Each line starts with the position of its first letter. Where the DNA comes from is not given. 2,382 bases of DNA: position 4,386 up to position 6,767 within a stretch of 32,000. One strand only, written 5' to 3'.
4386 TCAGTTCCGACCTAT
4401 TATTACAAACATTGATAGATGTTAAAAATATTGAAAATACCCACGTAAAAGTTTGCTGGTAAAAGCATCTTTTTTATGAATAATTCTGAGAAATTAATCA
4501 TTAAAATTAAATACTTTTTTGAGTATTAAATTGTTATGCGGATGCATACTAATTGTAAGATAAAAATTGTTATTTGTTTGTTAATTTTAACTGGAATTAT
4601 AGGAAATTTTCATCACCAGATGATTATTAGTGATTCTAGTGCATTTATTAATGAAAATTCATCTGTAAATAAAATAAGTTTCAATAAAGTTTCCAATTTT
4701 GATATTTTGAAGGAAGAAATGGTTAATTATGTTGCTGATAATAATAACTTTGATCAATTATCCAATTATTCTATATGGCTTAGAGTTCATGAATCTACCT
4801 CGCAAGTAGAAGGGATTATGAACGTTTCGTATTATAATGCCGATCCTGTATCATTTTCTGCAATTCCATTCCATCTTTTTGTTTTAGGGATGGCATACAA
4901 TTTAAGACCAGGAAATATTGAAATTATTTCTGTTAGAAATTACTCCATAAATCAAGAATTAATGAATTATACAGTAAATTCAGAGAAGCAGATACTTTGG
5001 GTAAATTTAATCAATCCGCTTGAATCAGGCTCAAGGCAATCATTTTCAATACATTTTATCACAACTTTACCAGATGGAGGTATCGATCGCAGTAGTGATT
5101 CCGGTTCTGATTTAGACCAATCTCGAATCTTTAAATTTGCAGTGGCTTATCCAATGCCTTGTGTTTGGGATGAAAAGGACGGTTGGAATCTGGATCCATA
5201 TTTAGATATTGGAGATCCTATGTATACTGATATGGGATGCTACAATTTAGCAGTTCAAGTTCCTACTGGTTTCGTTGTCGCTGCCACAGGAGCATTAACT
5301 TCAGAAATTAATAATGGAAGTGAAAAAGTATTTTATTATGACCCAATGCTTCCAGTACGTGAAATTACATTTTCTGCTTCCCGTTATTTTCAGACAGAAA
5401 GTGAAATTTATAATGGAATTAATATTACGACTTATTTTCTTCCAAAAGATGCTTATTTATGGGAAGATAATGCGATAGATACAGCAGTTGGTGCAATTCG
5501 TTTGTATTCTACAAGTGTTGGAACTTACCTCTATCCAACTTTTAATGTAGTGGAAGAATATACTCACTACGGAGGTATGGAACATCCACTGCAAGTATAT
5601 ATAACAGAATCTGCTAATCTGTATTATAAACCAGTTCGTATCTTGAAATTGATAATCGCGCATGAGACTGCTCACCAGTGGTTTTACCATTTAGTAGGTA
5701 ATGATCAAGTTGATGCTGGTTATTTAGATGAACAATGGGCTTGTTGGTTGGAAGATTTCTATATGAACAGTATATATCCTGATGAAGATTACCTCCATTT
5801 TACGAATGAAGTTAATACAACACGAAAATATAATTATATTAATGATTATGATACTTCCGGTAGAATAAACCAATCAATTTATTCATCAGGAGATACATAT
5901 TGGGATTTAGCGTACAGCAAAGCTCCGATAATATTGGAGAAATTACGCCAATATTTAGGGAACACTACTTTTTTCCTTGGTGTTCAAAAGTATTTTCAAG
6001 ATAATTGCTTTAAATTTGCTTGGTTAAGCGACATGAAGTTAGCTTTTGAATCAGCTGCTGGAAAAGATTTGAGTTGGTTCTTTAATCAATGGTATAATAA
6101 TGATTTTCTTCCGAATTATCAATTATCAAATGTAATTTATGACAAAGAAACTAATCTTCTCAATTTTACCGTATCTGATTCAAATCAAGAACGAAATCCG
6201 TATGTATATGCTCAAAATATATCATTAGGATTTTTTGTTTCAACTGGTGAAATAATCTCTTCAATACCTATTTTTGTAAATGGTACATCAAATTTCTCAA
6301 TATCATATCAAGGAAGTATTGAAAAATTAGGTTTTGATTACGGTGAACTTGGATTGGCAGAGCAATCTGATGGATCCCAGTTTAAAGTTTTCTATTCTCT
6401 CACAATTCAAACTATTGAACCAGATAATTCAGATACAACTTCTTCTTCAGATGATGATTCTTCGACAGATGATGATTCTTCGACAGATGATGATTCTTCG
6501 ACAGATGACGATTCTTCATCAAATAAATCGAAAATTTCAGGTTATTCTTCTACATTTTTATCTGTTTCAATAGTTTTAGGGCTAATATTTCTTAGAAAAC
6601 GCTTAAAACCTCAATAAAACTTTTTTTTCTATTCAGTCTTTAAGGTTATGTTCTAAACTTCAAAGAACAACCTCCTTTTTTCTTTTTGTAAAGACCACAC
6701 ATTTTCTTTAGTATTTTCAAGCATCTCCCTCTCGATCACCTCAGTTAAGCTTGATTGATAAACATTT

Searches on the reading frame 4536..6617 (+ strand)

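Call 83: search_protein_families(library=pfam, proteins=[window:4536-6617:+], max_evalue=0.00001)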
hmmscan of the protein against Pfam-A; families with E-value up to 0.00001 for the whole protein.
window:4536-6617:+ (693 aa): 1 family
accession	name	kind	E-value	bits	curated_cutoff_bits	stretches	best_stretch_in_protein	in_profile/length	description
PF01433.26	Peptidase_M1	-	6.3e-21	75.4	27.7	1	331-519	21-218/218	Peptidase family M1 domain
